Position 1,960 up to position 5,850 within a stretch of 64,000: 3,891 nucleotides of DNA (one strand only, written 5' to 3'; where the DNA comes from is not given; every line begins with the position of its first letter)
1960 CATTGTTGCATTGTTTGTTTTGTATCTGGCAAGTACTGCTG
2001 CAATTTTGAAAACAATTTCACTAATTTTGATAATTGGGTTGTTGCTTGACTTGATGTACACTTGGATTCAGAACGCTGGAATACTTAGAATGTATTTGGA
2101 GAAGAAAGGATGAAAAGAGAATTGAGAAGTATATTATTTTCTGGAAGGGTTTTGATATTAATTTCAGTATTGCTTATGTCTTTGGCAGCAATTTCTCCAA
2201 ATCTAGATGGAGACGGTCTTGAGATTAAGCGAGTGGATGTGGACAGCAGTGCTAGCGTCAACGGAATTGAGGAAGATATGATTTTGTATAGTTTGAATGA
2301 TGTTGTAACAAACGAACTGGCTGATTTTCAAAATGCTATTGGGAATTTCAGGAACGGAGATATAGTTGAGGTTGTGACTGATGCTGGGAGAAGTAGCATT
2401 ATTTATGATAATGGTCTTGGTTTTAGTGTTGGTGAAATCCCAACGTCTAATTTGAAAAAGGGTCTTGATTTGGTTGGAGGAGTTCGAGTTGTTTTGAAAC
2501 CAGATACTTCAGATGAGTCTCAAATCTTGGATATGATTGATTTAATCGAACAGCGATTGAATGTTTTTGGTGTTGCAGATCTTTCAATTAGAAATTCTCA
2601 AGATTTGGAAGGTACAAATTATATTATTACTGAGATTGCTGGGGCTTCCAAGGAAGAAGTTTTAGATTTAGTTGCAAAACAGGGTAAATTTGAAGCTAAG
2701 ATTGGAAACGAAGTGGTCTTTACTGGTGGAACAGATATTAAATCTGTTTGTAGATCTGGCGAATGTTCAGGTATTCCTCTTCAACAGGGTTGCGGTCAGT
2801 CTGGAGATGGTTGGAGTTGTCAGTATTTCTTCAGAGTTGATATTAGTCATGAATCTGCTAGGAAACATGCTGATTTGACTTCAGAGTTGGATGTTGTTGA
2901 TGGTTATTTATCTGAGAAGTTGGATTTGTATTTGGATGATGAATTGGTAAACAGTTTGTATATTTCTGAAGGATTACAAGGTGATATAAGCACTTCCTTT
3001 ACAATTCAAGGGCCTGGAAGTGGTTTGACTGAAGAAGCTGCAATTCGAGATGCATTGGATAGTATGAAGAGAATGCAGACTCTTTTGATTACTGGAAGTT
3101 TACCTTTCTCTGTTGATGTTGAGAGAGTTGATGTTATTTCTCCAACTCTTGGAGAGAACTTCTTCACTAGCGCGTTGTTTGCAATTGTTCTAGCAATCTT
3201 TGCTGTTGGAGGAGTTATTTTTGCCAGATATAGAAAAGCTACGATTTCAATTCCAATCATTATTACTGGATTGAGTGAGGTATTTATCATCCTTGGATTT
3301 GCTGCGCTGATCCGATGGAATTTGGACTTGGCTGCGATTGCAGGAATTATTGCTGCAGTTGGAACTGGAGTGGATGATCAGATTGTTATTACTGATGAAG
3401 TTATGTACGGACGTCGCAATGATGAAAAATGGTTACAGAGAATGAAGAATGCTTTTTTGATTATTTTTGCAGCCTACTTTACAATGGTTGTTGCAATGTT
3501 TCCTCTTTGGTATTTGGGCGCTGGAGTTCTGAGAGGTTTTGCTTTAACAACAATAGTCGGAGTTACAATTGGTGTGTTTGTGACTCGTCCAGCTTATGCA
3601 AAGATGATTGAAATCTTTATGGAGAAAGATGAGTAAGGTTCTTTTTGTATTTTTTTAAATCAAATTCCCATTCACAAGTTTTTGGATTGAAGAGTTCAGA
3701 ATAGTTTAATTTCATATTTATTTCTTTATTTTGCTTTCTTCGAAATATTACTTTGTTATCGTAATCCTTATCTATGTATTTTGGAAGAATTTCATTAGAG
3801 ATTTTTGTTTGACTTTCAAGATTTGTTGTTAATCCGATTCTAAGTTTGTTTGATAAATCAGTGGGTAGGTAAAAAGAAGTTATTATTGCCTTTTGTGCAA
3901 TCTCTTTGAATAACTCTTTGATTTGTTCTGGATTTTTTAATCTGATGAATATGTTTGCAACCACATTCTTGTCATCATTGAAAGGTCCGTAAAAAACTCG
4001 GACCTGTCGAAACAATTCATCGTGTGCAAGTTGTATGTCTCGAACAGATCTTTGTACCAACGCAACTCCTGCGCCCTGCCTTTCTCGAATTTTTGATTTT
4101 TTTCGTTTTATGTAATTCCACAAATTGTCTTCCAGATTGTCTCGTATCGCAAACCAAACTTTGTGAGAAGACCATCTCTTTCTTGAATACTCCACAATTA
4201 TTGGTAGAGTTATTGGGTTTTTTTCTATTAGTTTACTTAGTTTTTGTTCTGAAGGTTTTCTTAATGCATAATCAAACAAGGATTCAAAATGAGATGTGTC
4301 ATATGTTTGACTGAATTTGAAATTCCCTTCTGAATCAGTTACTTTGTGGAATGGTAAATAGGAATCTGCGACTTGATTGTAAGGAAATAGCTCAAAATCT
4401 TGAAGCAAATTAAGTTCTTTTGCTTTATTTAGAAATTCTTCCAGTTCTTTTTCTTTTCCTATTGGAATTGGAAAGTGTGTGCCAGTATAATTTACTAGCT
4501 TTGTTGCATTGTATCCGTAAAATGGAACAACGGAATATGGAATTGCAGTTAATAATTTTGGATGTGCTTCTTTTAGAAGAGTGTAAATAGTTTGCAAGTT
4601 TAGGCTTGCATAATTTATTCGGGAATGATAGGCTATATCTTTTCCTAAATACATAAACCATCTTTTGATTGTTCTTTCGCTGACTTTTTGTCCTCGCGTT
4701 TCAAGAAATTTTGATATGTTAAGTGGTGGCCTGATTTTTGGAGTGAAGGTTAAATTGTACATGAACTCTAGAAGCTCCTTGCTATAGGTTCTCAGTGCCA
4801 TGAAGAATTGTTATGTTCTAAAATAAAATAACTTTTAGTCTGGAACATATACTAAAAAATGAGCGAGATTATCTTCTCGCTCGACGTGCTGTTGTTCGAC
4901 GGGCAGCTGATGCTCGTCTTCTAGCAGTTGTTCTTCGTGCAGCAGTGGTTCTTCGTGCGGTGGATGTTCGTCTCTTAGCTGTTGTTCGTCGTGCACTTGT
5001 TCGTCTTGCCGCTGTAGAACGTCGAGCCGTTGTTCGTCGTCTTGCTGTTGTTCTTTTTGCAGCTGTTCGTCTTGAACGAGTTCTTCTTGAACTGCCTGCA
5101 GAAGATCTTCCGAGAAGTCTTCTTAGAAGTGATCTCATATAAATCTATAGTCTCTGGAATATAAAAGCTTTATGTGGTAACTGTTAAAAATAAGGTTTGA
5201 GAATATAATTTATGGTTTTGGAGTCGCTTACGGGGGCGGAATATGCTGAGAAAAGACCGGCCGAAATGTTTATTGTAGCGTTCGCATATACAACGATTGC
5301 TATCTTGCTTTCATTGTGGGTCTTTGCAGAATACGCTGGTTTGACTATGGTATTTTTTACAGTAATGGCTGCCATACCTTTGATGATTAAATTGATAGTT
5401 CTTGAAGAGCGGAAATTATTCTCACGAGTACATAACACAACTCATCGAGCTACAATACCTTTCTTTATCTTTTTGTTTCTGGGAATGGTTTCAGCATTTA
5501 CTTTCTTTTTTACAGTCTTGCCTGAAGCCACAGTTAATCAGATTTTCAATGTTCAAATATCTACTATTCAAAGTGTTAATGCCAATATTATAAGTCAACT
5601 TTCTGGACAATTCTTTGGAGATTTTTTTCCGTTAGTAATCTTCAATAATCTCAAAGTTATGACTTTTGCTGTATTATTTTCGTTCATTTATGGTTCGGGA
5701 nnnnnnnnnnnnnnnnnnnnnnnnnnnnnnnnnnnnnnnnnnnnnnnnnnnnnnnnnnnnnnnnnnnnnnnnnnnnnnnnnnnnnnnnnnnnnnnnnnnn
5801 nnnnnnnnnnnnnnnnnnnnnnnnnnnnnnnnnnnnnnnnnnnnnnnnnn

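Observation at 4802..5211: GC-rich tandem-repeat island encoding an (ARRTT)n arginine-rich protein in a divergent intergenic region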

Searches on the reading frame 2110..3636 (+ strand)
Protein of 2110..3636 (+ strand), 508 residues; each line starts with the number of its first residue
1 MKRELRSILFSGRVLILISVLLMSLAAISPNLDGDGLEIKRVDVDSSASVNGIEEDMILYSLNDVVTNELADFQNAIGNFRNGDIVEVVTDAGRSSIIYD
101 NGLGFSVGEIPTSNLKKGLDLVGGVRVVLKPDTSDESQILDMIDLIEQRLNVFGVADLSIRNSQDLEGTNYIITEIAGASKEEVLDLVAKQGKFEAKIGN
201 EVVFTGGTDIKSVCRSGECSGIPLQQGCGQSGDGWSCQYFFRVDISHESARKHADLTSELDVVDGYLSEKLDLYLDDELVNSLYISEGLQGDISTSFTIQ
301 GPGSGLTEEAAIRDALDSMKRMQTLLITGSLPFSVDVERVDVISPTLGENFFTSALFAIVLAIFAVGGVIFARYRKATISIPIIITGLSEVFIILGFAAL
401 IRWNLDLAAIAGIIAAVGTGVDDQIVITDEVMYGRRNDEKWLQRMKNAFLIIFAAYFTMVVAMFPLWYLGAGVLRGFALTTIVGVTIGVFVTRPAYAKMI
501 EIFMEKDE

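Call 6: search_protein_families(library=pfam, proteins=[window:2110-3636:+], max_evalue=0.1)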
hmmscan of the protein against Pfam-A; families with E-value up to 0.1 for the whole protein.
window:2110-3636:+ (508 aa): 3 families
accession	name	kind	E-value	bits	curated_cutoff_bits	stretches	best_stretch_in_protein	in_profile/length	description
PF02355.23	SecD_SecF_C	-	3.5e-19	69.4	20.5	1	334-491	12-174/189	Protein export membrane protein SecD/SecF, C-terminal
PF21760.3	SecD_1st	-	0.012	15.5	27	1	142-195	4-54/60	Protein translocase subunit SecDF, P1 domain, N-terminal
PF07549.19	Sec_GG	-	0.059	13.4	20.3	1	115-134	8-27/28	SecD/SecF GG Motif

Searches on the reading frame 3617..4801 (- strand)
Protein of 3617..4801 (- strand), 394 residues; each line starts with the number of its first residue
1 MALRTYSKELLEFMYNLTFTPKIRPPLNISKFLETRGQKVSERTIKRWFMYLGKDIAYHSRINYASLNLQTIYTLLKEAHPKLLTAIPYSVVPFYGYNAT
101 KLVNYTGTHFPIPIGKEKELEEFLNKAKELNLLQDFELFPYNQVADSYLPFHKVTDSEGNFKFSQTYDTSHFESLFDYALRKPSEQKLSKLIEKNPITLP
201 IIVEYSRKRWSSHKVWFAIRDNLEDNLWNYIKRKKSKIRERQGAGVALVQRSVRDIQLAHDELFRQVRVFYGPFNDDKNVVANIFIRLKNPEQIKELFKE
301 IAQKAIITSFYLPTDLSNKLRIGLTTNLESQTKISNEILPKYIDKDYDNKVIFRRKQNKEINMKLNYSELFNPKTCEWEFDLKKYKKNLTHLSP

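Call 6: search_protein_families(library=pfam, proteins=[window:3617-4801:-], max_evalue=0.1)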
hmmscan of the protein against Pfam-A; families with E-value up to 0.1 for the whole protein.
window:3617-4801:- (394 aa): 1 family
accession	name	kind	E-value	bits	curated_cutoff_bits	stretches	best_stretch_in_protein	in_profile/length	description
PF15617.12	C-C_Bond_Lyase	-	0.0041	16.8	28.4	1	254-319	46-112/320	C-C_Bond_Lyase of the TIM-Barrel fold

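Call 11: find_homologous_proteins(query=window:3617-4801:-, max_evalue=0.001)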
Query window:3617-4801:- (394 aa): 9 proteins with E <= 0.001 among 3561 candidates.
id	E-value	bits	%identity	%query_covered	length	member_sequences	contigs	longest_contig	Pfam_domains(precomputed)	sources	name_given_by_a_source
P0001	5.9e-238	808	90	100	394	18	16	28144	-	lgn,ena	-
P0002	1.2e-235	800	89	100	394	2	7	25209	-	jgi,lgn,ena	-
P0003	1.1e-226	771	87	100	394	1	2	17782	-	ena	-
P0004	3.4e-221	753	84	100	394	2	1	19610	-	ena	-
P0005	6.3e-208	709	78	100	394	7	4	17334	-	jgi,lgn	-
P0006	1.5e-207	708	80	97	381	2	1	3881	-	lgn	-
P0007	1.1e-182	626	70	100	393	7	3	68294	-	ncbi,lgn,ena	-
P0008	2.4e-71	259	68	43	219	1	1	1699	PF09095.18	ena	-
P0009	4.6e-50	189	32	100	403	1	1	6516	-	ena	-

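Call 13: find_encoding_contigs(protein=P0001, flank=4000, max_places=3)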
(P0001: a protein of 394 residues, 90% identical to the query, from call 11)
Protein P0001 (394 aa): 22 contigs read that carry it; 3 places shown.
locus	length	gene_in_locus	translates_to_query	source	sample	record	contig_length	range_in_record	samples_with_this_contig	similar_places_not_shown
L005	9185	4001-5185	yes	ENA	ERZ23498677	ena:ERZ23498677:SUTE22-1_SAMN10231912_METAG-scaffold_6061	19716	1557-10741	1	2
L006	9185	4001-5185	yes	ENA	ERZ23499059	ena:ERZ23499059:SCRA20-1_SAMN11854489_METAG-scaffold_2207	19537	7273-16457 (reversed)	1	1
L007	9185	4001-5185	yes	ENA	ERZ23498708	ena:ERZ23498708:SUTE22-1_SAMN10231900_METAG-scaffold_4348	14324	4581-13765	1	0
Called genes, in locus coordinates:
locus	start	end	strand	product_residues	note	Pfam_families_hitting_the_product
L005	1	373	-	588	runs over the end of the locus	-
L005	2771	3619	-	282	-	PF01944:SpoIIM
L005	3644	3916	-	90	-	-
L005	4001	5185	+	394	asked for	-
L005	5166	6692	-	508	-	PF02355:SecD_SecF_C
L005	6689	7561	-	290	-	PF02355:SecD_SecF_C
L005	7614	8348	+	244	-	PF08704:GCD14, PF01135:PCMT, PF01269:Fibrillarin (faint), PF05175:MTS (weak), PF13847:Methyltransf_31, PF13649:Methyltransf_25 (weak)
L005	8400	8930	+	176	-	-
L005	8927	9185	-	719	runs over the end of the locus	PF04851:ResIII, PF00270:DEAD, PF22527:DEXQc_Suv3 (weak), PF00271:Helicase_C, PF21280:Helicase_dom4_arc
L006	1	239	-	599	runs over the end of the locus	-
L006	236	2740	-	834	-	PF02516:STT3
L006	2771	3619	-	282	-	PF01944:SpoIIM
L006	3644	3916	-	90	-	-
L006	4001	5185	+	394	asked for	-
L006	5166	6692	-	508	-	PF02355:SecD_SecF_C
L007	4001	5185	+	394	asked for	-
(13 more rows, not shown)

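Call 14: find_encoding_contigs(protein=P0004, flank=4000, max_places=3)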
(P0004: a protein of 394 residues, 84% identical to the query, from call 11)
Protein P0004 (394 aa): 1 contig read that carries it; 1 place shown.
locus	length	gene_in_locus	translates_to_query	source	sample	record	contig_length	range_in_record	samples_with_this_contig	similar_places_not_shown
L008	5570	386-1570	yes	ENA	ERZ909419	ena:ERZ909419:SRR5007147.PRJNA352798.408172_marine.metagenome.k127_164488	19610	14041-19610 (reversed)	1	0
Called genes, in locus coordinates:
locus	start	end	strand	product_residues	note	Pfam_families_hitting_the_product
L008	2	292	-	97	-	?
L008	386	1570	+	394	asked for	-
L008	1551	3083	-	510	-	PF02355:SecD_SecF_C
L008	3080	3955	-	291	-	PF02355:SecD_SecF_C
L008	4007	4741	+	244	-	PF08704:GCD14, PF01135:PCMT, PF05175:MTS (weak), PF13847:Methyltransf_31, PF13649:Methyltransf_25 (weak)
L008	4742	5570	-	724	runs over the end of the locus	PF00270:DEAD, PF04851:ResIII, PF22527:DEXQc_Suv3 (weak), PF00271:Helicase_C, PF21280:Helicase_dom4_arc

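Call 15: find_encoding_contigs(protein=P0005, flank=4000, max_places=3)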
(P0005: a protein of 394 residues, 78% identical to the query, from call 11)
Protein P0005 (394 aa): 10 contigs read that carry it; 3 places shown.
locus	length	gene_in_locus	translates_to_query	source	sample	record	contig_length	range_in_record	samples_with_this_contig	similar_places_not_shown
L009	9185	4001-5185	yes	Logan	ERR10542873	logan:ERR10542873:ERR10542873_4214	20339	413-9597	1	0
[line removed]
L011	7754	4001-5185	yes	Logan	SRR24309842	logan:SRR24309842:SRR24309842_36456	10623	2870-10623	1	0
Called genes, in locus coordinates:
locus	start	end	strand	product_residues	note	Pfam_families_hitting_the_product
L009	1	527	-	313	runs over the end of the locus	?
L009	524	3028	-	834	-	PF02516:STT3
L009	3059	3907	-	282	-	PF01944:SpoIIM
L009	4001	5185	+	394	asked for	-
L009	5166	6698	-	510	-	PF02355:SecD_SecF_C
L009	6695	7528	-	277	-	PF02355:SecD_SecF_C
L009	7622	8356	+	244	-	PF08704:GCD14, PF01135:PCMT, PF05175:MTS (weak), PF13847:Methyltransf_31, PF13649:Methyltransf_25 (weak)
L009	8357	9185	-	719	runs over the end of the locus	PF04851:ResIII, PF00270:DEAD, PF22527:DEXQc_Suv3 (weak), PF00271:Helicase_C, PF21280:Helicase_dom4_arc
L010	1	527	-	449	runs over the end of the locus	?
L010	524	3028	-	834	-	PF02516:STT3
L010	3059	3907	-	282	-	PF01944:SpoIIM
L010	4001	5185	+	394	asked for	-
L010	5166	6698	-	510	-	PF02355:SecD_SecF_C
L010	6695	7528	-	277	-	PF02355:SecD_SecF_C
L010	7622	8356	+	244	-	PF08704:GCD14, PF01135:PCMT, PF05175:MTS (weak), PF13847:Methyltransf_31, PF13649:Methyltransf_25 (weak)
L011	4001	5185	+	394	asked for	-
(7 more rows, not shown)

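Call 16: find_encoding_contigs(protein=P0007, flank=4000, max_places=3)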
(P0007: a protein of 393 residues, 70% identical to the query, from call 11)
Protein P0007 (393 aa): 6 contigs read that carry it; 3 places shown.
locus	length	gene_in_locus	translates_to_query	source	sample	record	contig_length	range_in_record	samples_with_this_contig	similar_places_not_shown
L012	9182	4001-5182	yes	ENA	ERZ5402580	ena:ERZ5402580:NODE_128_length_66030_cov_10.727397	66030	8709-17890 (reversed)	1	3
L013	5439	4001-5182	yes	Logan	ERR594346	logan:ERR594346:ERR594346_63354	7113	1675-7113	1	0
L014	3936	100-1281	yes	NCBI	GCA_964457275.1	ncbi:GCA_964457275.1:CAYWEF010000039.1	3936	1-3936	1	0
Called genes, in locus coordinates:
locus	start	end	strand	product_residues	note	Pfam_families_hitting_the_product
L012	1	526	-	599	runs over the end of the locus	-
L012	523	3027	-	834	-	PF02516:STT3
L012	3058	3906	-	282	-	PF01944:SpoIIM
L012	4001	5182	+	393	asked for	-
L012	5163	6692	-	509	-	PF02355:SecD_SecF_C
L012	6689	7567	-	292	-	PF02355:SecD_SecF_C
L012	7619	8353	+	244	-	PF08704:GCD14, PF01135:PCMT, PF13489:Methyltransf_23 (faint), PF01269:Fibrillarin (weak), PF05175:MTS, PF13847:Methyltransf_31, PF08241:Methyltransf_11 (weak), PF13649:Methyltransf_25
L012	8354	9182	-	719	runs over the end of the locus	PF04851:ResIII, PF00270:DEAD, PF22527:DEXQc_Suv3 (weak), PF00271:Helicase_C, PF21280:Helicase_dom4_arc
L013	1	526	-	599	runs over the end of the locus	-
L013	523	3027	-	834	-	PF02516:STT3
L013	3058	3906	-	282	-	PF01944:SpoIIM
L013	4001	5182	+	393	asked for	-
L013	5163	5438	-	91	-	?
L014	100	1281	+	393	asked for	-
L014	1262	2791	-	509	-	PF02355:SecD_SecF_C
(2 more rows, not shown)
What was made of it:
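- It was lost cleanly in one clade (calls 14-16).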

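Call 17: find_encoding_contigs(protein=P0009, flank=4000, max_places=3)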
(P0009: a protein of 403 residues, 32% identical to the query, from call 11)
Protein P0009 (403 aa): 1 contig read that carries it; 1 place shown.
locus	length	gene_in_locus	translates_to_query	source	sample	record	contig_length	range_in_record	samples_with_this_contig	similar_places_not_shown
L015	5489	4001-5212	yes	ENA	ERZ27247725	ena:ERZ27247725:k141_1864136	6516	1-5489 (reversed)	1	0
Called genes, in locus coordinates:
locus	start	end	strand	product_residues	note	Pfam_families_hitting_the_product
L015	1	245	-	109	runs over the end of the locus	-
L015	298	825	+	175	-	PF01988:VIT1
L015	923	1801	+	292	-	-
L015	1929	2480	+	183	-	-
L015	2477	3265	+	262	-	-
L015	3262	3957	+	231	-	-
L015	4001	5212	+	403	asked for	-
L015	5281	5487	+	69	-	?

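Call 24: find_encoding_contigs(protein=P0002, flank=4000, max_places=4)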
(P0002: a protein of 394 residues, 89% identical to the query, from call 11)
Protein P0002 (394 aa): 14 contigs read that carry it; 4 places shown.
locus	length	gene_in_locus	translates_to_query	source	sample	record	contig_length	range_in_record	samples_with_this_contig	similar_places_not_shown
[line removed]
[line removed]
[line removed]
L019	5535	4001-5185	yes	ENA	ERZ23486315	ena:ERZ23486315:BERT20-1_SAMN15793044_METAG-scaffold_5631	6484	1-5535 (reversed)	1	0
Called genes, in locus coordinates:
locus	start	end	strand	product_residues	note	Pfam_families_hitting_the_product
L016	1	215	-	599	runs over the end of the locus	-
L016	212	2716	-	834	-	PF02516:STT3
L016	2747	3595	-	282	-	PF01944:SpoIIM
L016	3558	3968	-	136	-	-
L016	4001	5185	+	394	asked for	-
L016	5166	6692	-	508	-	PF02355:SecD_SecF_C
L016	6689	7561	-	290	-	PF02355:SecD_SecF_C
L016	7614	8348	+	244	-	PF01135:PCMT, PF08704:GCD14, PF05175:MTS (weak), PF13847:Methyltransf_31, PF13649:Methyltransf_25 (weak)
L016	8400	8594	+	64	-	-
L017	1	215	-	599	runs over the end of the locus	-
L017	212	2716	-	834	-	PF02516:STT3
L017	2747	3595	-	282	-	PF01944:SpoIIM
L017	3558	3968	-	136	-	-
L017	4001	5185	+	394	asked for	-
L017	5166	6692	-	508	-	PF02355:SecD_SecF_C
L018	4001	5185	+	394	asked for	-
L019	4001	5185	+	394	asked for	-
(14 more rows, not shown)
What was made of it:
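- Antisense ORFs of 90 and 136 aa were called in L005-7 and L016-19 (calls 13, 24).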

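Call 25: find_encoding_contigs(protein=P0003, flank=4000, max_places=3)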
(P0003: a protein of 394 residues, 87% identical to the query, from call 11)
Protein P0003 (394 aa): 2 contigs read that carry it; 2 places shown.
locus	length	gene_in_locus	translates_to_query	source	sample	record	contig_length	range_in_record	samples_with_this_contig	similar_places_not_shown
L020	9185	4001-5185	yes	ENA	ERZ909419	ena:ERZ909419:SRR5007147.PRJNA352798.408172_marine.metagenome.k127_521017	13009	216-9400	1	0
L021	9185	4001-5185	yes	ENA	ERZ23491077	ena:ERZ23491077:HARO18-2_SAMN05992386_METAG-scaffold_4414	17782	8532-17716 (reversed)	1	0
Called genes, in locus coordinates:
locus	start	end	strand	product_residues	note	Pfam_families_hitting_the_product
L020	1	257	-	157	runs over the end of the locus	?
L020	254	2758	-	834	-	PF02516:STT3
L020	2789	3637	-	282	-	PF01944:SpoIIM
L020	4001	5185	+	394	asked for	-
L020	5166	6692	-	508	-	PF02355:SecD_SecF_C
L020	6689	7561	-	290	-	PF02355:SecD_SecF_C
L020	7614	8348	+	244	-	PF08704:GCD14, PF01135:PCMT, PF01269:Fibrillarin (faint), PF05175:MTS (weak), PF13847:Methyltransf_31, PF13649:Methyltransf_25 (weak)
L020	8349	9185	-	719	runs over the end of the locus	PF00270:DEAD, PF22527:DEXQc_Suv3 (weak), PF00271:Helicase_C, PF21280:Helicase_dom4_arc, PF14520:HHH_5 (weak)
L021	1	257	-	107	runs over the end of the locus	?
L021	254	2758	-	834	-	PF02516:STT3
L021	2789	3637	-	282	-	PF01944:SpoIIM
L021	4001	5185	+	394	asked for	-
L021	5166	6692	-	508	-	PF02355:SecD_SecF_C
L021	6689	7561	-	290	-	PF02355:SecD_SecF_C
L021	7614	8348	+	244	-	PF08704:GCD14, PF01135:PCMT, PF01269:Fibrillarin (faint), PF05175:MTS (weak), PF13847:Methyltransf_31, PF13649:Methyltransf_25 (weak)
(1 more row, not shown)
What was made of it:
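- Gene callers disagree about the strand in other assemblies (calls 13, 24, 25).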

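Call 26: find_encoding_contigs(protein=P0006, flank=4000, max_places=3)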
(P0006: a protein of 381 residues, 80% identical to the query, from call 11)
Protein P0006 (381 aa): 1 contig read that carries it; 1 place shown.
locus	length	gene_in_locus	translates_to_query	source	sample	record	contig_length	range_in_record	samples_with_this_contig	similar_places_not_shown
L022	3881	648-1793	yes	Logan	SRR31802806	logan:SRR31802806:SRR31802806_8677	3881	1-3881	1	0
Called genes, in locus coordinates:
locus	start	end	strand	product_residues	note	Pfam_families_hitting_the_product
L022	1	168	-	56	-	?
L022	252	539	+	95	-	-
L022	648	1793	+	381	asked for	-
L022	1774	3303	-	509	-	PF02355:SecD_SecF_C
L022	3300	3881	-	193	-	?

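Call 51: search_protein_families(library=ncbifam, proteins=[window:3617-4801:-], max_evalue=0.1)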
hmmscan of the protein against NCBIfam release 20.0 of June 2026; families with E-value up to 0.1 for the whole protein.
window:3617-4801:- (394 aa): 0 families

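Call 52: search_protein_families(library=phrogs, proteins=[window:3617-4801:-], max_evalue=0.1)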
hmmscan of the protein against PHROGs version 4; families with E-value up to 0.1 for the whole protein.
window:3617-4801:- (394 aa): 0 families

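Call 53: search_protein_families(library=padloc, proteins=[window:3617-4801:-], max_evalue=0.1)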
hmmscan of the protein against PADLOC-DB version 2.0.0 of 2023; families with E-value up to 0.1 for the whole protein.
window:3617-4801:- (394 aa): 0 families
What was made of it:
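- There is no PADLOC hit (call 53).
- Tried and rejected: PHROGs and PADLOC gave no hits (calls 52, 53).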

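Call 90: predict_structure(alignment_id=A1)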
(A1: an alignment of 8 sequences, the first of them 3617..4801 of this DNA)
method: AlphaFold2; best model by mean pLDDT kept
length: 394 residues; sequences in the alignment: 8
mean_pLDDT: 46.3   pTM: 0.33
mean pLDDT of the five models: 46.3, 45.7, 43.9, 43.5, 43.3
residues with pLDDT >= 90: 1; 70-90: 29; 50-70: 119; < 50: 245
segments of 3 or more residues with pLDDT < 50: 1-24, 50-120, 130-173, 191-197, 234-278, 308-311, 313-317, 355-394
pLDDT, mean of each block of 10 residues (from residue 1): 33 35 49 63 59 30 28 32 36 34 35 43 50 35 25 36 35 54 57 49 56 60 57 47 44 47 40 43 69 65 55 50 62 80 80 47 28 30 36 30
secondary structure, 60 per line:
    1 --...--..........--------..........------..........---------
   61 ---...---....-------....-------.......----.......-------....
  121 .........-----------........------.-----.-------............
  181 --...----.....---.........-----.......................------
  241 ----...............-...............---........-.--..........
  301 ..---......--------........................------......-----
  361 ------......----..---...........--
elements in order: H8-17 H26-35 H42-51 H70-73 H81-84 E92-98 E103-109 H117-129 H141-148 H169-180 H190-194 H198-206 H212-234 H245-259 H261-275 E279-286 H291-302 E306-311 E320-327 H328-342 E350-355 H367-370 H382-392
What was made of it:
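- Tried and rejected: It was too poor for a fold search (call 90).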

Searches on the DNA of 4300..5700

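Call 46: search_rna_families(source=window, start=4300, end=5700, threshold=evalue, max_evalue=1)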
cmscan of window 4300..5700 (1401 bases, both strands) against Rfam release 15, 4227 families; matches with E-value up to 1: 1.
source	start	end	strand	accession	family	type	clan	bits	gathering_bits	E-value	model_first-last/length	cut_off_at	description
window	5373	5416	+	RF00526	snoMe28S-U3344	Gene; snRNA; snoRNA; CD-box;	-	21.7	50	0.89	1-83/83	no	Small nucleolar RNA Me28S-U3344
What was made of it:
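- Tried and rejected: Rfam gave nothing relevant (call 46).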
